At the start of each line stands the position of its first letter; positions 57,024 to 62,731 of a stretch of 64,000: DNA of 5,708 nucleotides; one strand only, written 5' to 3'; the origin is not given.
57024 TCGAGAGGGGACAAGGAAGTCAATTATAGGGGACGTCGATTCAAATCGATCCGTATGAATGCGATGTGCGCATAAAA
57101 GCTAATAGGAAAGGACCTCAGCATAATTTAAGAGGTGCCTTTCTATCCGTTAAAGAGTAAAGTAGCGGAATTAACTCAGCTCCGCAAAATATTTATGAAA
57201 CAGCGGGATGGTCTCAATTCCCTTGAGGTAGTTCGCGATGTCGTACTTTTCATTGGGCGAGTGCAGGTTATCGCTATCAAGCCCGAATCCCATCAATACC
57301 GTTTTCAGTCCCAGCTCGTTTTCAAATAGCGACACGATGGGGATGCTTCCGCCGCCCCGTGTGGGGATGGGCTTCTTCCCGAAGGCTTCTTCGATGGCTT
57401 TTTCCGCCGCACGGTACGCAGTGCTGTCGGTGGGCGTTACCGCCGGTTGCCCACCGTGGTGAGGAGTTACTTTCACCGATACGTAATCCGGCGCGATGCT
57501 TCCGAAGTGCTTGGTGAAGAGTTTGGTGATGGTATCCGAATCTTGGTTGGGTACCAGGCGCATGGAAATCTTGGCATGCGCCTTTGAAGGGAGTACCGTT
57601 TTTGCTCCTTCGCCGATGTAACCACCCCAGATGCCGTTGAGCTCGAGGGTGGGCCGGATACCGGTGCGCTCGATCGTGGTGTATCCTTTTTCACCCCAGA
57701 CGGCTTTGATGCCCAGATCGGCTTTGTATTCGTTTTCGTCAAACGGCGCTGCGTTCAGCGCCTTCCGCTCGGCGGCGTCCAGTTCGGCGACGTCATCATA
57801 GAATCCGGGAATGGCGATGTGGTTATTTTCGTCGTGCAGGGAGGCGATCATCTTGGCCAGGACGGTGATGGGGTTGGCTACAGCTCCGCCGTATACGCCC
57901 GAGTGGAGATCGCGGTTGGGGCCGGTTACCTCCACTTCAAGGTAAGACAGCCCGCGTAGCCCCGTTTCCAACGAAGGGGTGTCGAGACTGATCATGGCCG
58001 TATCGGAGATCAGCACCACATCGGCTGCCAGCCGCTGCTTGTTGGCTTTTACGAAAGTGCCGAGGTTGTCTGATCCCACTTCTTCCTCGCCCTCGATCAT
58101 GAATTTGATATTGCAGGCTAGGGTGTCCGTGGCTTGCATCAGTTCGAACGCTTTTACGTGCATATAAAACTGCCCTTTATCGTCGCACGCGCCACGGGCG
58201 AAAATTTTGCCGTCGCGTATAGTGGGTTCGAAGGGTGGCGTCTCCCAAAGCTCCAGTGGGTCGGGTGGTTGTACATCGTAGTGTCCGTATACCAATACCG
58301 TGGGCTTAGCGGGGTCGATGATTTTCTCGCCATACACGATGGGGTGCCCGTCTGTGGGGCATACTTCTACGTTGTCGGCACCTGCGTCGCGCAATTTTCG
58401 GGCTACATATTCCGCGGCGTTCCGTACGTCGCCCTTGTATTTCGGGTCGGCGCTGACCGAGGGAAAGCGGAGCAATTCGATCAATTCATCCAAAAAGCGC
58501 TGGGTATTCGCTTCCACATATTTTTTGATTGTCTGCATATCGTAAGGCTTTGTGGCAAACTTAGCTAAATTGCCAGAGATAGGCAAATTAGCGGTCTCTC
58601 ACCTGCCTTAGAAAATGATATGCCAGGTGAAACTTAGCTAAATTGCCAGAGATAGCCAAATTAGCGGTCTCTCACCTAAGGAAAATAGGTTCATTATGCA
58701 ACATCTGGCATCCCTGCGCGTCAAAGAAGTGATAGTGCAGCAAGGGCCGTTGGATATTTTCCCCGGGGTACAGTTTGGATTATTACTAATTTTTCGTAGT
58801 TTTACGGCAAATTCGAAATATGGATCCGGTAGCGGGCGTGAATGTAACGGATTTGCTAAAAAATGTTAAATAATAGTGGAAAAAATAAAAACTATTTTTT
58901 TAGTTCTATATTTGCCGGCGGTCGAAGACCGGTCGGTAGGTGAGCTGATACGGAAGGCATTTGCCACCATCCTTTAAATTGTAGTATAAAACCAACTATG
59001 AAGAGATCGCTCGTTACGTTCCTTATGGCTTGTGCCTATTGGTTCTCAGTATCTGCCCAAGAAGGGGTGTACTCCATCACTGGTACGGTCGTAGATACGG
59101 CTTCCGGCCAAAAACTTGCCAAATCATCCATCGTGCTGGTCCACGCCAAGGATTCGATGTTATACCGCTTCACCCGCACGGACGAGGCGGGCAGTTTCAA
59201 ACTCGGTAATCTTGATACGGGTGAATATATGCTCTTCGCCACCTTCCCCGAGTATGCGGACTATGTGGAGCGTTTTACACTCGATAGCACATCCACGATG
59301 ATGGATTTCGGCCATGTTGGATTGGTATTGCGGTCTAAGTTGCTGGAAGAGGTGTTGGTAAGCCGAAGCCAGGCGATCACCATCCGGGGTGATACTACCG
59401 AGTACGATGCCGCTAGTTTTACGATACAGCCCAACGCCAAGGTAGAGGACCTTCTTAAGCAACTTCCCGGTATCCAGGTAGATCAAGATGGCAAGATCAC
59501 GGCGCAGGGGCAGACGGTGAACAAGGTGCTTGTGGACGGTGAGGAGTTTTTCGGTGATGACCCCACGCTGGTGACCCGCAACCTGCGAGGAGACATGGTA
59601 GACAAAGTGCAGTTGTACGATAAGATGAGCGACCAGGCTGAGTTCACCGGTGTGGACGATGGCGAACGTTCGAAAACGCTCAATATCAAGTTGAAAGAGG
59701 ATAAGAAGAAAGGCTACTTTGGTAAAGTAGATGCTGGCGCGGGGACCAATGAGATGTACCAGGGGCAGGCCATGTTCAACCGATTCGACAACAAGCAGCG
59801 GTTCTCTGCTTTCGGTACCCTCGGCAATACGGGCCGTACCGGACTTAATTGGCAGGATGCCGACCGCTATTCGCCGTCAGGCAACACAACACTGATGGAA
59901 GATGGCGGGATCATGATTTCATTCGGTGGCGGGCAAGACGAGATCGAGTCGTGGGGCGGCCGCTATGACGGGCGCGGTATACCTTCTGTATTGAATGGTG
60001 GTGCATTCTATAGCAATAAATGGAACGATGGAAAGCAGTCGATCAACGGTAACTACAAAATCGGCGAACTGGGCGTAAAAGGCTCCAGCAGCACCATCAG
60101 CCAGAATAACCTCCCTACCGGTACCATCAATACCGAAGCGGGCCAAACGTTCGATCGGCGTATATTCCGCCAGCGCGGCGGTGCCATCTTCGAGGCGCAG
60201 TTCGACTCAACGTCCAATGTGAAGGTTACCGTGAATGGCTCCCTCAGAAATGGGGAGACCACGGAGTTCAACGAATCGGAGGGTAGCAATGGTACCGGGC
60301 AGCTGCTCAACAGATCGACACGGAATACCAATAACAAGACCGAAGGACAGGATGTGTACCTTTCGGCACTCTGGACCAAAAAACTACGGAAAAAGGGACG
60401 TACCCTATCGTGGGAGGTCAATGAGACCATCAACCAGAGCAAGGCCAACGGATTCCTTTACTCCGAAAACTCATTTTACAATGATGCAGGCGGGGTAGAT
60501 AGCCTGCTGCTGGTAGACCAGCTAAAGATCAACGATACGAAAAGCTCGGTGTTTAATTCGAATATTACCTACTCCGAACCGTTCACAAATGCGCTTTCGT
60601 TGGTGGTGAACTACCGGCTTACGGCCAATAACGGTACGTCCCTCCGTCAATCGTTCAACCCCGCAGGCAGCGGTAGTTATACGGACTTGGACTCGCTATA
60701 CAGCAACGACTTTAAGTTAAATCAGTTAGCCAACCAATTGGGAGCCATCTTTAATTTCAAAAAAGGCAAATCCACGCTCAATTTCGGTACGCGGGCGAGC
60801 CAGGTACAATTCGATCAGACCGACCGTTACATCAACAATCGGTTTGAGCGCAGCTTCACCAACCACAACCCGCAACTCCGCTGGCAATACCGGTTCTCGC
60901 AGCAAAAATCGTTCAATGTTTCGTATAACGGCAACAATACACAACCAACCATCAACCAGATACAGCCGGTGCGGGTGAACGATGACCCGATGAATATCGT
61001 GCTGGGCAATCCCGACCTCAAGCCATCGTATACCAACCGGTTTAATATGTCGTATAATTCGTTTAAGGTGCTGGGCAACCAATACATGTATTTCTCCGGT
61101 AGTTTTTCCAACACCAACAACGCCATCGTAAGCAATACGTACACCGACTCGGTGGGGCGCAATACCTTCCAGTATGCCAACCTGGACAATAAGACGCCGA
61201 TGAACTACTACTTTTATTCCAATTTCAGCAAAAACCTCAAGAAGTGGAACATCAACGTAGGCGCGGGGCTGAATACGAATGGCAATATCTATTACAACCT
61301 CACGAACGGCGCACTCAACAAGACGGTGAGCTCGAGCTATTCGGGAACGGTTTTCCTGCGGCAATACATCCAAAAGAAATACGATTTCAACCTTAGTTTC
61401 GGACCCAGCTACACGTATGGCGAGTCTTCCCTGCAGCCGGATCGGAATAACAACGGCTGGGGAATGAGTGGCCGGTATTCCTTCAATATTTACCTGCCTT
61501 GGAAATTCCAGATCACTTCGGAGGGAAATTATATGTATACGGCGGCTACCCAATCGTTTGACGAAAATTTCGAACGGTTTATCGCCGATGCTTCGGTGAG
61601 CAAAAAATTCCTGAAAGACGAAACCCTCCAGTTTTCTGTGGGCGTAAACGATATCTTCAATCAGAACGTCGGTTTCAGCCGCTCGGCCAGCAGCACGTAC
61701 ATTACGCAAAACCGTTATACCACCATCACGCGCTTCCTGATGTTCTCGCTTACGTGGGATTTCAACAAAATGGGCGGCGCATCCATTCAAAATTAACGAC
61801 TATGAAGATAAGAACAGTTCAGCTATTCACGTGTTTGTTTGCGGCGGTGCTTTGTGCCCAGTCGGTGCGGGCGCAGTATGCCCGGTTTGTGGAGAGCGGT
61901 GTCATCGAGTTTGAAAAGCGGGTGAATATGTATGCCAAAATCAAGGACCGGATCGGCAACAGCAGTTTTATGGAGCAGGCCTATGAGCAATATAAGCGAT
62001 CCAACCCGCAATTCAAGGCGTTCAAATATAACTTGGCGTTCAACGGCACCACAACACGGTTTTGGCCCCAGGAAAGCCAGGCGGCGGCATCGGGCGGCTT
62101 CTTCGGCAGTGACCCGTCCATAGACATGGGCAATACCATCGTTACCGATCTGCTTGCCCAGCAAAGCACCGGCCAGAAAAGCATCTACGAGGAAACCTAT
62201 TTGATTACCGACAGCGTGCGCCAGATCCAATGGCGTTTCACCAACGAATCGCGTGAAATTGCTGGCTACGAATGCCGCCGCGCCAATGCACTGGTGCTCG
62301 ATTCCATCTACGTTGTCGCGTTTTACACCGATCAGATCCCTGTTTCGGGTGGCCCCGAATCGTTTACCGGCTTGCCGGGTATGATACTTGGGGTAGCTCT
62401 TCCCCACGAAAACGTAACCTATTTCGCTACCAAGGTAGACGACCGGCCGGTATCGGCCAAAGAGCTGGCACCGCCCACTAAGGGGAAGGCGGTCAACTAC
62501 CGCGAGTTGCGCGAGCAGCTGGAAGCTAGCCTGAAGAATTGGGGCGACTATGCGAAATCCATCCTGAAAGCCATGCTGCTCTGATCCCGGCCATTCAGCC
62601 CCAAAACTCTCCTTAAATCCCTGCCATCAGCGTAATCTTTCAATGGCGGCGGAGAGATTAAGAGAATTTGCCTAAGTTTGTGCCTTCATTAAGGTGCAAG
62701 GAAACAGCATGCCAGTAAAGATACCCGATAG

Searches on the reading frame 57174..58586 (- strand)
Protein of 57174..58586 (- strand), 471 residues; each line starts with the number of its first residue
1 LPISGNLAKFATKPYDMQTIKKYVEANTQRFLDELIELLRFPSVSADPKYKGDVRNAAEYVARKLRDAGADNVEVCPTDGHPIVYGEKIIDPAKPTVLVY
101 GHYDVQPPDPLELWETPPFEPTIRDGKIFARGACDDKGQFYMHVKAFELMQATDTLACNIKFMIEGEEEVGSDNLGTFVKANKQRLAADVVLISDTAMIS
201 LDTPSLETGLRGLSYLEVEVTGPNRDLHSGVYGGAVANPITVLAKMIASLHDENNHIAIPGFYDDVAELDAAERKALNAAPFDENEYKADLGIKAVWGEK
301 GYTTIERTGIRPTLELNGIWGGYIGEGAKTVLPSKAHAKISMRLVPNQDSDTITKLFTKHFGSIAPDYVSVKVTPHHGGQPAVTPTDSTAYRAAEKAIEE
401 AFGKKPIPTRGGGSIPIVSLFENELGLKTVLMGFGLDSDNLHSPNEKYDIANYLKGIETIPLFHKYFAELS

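Call 10: search_protein_families(library=pfam, proteins=[window:57174-58586:-], max_evalue=0.0001)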
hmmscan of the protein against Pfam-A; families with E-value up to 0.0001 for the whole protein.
window:57174-58586:- (471 aa): 2 families
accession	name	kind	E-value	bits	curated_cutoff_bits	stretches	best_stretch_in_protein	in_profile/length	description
PF01546.33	Peptidase_M20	-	4.7e-34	118.5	24.6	1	98-460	1-200/206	Peptidase family M20/M25/M40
PF07687.19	M20_dimer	-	3e-21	75.8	21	1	209-368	2-106/107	Peptidase dimerisation domain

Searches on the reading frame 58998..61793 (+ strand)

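Call 28: search_protein_families(library=pfam, proteins=[window:58998-61793:+], max_evalue=0.0001)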
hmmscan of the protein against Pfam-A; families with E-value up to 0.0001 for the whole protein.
window:58998-61793:+ (932 aa): 3 families
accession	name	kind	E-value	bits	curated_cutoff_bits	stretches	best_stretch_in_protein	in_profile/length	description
PF14905.12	OMP_b-brl_3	-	1.9e-39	136.4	27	2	461-801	1-332/408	Outer membrane protein beta-barrel family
PF13620.12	CarboxypepD_reg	-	1.6e-10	41.6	32.3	1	26-99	1-73/82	Carboxypeptidase regulatory-like domain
PF13715.12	CarbopepD_reg_2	-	4e-06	27.2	32.2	1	27-100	1-69/88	CarboxypepD_reg-like domain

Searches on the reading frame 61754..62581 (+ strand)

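Call 73: search_protein_families(library=pfam, proteins=[window:61754-62581:+], max_evalue=0.0001)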
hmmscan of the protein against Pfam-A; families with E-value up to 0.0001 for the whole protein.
window:61754-62581:+ (276 aa): 2 families
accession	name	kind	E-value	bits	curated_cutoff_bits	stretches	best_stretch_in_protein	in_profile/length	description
PF09697.16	Porph_ging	-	2.8e-13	50.7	25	1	183-212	51-80/81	Protein of unknown function (Porph_ging)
PF22252.2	PNGase_F-II_N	-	2.8e-06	27.5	27.6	1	153-230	73-148/173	N-glycanase peptide, N-terminal domain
